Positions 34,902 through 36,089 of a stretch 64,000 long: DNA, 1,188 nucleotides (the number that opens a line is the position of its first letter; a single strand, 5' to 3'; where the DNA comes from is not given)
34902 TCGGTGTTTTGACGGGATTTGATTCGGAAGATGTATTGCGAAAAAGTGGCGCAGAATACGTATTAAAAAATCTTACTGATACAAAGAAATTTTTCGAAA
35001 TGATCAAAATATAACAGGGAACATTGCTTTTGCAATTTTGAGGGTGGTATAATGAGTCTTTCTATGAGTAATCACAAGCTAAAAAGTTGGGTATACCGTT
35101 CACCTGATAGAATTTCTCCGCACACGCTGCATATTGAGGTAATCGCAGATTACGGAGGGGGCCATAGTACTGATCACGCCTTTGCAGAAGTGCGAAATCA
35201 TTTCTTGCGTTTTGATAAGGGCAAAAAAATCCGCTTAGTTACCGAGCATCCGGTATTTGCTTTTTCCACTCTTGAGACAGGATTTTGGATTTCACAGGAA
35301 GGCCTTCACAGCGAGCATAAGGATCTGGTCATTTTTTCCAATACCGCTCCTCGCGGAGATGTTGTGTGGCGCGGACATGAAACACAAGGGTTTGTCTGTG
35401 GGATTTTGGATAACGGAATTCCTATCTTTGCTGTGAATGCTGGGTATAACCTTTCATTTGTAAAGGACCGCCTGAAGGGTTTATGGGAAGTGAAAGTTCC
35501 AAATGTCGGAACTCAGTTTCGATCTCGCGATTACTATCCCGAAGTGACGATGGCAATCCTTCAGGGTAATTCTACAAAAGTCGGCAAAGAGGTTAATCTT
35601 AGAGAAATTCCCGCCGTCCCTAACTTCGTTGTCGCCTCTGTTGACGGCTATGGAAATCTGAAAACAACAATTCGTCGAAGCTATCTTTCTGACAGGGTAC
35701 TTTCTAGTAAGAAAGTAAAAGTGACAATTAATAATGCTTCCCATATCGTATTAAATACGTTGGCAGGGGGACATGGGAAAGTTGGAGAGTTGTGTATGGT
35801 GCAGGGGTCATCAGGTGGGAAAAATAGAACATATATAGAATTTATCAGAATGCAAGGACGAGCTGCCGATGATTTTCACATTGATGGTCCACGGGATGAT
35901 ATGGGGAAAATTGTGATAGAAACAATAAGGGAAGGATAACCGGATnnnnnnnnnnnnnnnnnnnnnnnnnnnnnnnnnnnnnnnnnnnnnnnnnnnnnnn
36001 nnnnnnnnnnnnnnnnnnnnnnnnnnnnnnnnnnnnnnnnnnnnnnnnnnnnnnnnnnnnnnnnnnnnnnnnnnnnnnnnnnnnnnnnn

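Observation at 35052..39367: SAM-salvage cluster: DUF62 SAM hydrolase + CBS/CGS fusion protein + adenosylhomocysteinase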

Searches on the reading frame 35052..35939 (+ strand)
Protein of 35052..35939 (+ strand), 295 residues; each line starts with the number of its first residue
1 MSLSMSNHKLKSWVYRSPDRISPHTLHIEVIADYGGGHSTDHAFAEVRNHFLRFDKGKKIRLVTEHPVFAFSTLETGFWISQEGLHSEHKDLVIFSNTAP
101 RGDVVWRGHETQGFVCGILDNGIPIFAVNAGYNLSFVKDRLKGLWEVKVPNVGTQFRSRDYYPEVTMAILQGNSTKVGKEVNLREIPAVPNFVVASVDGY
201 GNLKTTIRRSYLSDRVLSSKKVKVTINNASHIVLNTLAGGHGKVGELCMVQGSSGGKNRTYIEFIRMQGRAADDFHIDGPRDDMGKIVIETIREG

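Call 3: search_protein_families(library=pfam, proteins=[window:35052-35939:+])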
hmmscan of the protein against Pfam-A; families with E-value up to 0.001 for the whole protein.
window:35052-35939:+ (295 aa): 1 family
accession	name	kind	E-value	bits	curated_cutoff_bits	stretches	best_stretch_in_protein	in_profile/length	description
PF20257.3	SAM_HAT_C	-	4e-05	24.3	25.5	1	194-278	3-78/84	SAM hydroxide adenosyltransferase C-terminal domain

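Call 4: search_protein_families(library=ncbifam, proteins=[window:35052-35939:+])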
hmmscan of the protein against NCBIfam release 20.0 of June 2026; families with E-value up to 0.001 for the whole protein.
window:35052-35939:+ (295 aa): 0 families

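Call 6: search_solved_structures(query=window:35052-35939:+, max_evalue=10, show_alignments=3)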
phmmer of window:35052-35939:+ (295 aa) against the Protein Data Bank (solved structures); distinct sequences matched with E-value up to 10: 0.

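Call 12: find_homologous_proteins(query=window:35052-35939:+, max_evalue=0.001)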
Query window:35052-35939:+ (295 aa): 2047 proteins with E <= 0.001 among 2543 candidates; the best 120 are listed.
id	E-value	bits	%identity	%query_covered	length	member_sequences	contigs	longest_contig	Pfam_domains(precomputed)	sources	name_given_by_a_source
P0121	5.1e-196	668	100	99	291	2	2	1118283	-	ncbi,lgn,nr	ncbi:SAM-dependent chlorinase/fluorinase [Candidatus Gottesmanbacteria bacterium]|nr:SAM-dependent c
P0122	5.9e-161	553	82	98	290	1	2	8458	-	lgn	-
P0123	9.6e-159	545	80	99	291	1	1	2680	-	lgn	-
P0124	3.6e-158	543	78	98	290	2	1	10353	-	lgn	-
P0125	4.8e-147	507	72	98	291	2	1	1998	-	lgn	-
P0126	7.2e-145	500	72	98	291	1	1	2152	-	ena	-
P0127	9.9e-145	499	73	98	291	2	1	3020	-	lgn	-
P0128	2.7e-142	491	72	98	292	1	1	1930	-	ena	-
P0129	1.5e-141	489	72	98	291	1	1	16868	-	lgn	-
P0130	5.2e-141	487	69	98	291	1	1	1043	-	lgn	-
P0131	2.9e-140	485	71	95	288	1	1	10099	-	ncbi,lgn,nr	ncbi:SAM-dependent chlorinase/fluorinase [Candidatus Gottesmanbacteria bacterium]|nr:SAM-dependent c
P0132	7.8e-140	483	71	95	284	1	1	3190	-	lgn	-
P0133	3.8e-139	481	72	96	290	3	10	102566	-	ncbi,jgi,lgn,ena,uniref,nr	ncbi:hypothetical protein A2773_02340 [Candidatus Gottesmanbacteria bacterium RIFCSPHIGHO2_01_FULL_3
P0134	5.4e-139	480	70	95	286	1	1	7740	-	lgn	-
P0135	1.2e-138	479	70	98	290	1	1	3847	-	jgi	jgi:hypothetical protein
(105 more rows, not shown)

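Call 14: search_solved_structures(query=A1, max_evalue=10, show_alignments=4)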
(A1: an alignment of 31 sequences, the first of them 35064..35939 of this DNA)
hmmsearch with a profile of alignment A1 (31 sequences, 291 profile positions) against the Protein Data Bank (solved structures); distinct sequences matched with E-value up to 10: 4.
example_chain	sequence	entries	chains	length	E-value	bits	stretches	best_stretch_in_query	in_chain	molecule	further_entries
22uy_A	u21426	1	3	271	0.00023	23.5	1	150-286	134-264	(R)-S-adenosyl-L-methionine hydrolase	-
2f4n_A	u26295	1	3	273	0.00043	22.6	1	150-275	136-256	Hypothetical protein MJ1651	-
3q48_A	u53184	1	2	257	0.43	12.8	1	8-45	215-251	Chaperone CupB2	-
6sy0_A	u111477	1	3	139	1.2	11.3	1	120-155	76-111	Transcription factor with AP2 domain(S)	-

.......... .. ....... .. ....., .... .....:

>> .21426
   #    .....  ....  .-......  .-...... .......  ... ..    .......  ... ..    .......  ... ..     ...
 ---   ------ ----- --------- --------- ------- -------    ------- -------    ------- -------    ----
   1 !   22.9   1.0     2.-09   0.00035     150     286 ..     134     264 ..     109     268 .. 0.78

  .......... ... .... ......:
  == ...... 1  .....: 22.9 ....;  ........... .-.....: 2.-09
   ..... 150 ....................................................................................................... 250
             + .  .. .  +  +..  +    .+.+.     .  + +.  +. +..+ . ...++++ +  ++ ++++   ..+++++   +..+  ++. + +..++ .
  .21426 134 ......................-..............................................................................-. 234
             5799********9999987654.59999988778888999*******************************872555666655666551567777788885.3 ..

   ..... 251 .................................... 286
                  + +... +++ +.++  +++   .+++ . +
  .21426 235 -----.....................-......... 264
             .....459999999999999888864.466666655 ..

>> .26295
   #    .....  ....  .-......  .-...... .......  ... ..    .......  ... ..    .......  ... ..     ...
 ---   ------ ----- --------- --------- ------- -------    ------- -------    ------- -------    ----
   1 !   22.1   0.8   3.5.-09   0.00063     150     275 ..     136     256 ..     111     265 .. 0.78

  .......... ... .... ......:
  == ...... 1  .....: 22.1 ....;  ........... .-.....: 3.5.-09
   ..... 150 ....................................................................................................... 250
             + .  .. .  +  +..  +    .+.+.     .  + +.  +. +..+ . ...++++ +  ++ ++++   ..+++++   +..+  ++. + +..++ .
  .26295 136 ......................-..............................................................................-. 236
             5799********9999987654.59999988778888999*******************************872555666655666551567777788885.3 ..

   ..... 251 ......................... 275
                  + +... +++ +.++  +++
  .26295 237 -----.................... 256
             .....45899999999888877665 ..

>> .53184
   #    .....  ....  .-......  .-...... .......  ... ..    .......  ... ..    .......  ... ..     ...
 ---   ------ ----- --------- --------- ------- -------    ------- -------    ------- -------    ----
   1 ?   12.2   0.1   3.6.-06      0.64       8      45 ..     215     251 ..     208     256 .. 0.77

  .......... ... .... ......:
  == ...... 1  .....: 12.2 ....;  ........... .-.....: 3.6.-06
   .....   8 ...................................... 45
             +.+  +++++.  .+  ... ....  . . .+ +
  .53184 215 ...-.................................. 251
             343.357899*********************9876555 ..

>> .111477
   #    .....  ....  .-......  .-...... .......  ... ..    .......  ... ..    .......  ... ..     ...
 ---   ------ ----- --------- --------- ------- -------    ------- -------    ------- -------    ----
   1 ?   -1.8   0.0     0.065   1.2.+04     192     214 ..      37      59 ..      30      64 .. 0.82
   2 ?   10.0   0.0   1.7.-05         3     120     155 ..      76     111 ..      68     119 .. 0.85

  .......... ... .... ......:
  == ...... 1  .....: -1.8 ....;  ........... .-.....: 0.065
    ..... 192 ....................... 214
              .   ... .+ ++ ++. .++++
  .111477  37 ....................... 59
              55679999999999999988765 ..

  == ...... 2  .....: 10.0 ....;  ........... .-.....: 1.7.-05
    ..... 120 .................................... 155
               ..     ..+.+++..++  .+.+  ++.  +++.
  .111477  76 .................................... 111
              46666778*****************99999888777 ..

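Call 24: predict_structure(alignment_id=A1)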
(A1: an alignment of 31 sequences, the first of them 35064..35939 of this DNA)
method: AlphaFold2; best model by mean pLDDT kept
length: 291 residues; sequences in the alignment: 31
mean_pLDDT: 84.7   pTM: 0.83
mean pLDDT of the five models: 84.7, 80.2, 67.9, 65.0, 63.9
residues with pLDDT >= 90: 160; 70-90: 84; 50-70: 28; < 50: 19
segments of 3 or more residues with pLDDT < 50: 97-105, 150-153
pLDDT, mean of each block of 10 residues (from residue 1): 75 90 83 54 86 86 72 88 88 62 57 94 89 93 74 68 93 94 93 91 95 96 96 93 91 83 96 86 91 51
secondary structure, 60 per line:
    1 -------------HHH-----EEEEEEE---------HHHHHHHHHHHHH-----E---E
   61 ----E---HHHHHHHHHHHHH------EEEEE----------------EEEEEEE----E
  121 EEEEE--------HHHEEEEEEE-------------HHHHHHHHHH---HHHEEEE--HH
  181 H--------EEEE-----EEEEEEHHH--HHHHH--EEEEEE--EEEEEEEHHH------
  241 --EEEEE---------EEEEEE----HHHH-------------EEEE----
elements in order: E22-28 H38-50 H69-81 E88-92 E109-115 E120-125 E137-143 H157-166 E173-176 E190-193 E199-204 H210-214 E217-222 E225-231 E243-247 E257-262 H267-270 E284-287

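Call 27: fold_search(model_id=the predicted structure, library=pdb)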
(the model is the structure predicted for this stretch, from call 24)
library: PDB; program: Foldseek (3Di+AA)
matches with E <= 10: 817; with E <= 0.001: 29
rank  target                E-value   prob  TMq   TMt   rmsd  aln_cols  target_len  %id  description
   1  7ccg                  4.7e-14  1.00  0.60  0.65   5.4       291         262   18  Crystal structure of ClA1, a kind of a chlorinase from soil bacteria (released 2020-09-09)
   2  2zbv_C                8.7e-14  1.00  0.62  0.68   5.0       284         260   18  Crystal structure of uncharacterized conserved protein from Thermotoga maritima (released 2007-11-13)
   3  2zbu_A                1.3e-13  1.00  0.62  0.67   5.1       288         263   17  Crystal structure of uncharacterized conserved protein from Thermotoga maritima (released 2007-11-13)
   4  2zbv_B                5.4e-13  1.00  0.60  0.67   5.1       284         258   18  Crystal structure of uncharacterized conserved protein from Thermotoga maritima (released 2007-11-13)
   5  2q6o_A                7.8e-13  1.00  0.61  0.65   5.5       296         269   15  SalL-Y70T with SAM and Cl (released 2007-12-11)
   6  6ryz_A                9.4e-13  1.00  0.60  0.64   6.4       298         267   16  SalL with S-adenosyl methionine (released 2020-04-15)
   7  5lmz_A                1.2e-12  1.00  0.59  0.60   5.0       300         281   16  Fluorinase from Streptomyces sp. MA37 (released 2016-08-24)
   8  6rz2_C                1.4e-12  1.00  0.60  0.64   5.4       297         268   16  SalL with Chloroadenosine (released 2020-04-15)
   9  6rz2_B                1.4e-12  1.00  0.61  0.66   5.1       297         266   16  SalL with Chloroadenosine (released 2020-04-15)
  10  2q6k                  3.2e-12  1.00  0.60  0.67   5.0       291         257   18  SalL with adenosine (released 2007-12-11)
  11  1rqp_A                4.9e-12  1.00  0.59  0.59   5.6       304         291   16  Crystal structure and mechanism of a bacterial fluorinating enzyme (released 2004-03-02)
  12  6rz2_A                5.2e-12  1.00  0.61  0.65   5.2       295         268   16  SalL with Chloroadenosine (released 2020-04-15)
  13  2wr8                  1.1e-11  1.00  0.62  0.69   4.8       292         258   17  Structure of Pyrococcus horikoshii SAM hydroxide adenosyltransferase in complex with SAH (released 2009-09-22)
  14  2f4n_C                1.2e-11  1.00  0.63  0.75   4.2       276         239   15  Crystal structure of protein MJ1651 from Methanococcus jannaschii DSM 2661, Pfam DUF62 (released 2005-12-06)
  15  6ryz_B                1.7e-11  1.00  0.56  0.61   7.0       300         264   16  SalL with S-adenosyl methionine (released 2020-04-15)
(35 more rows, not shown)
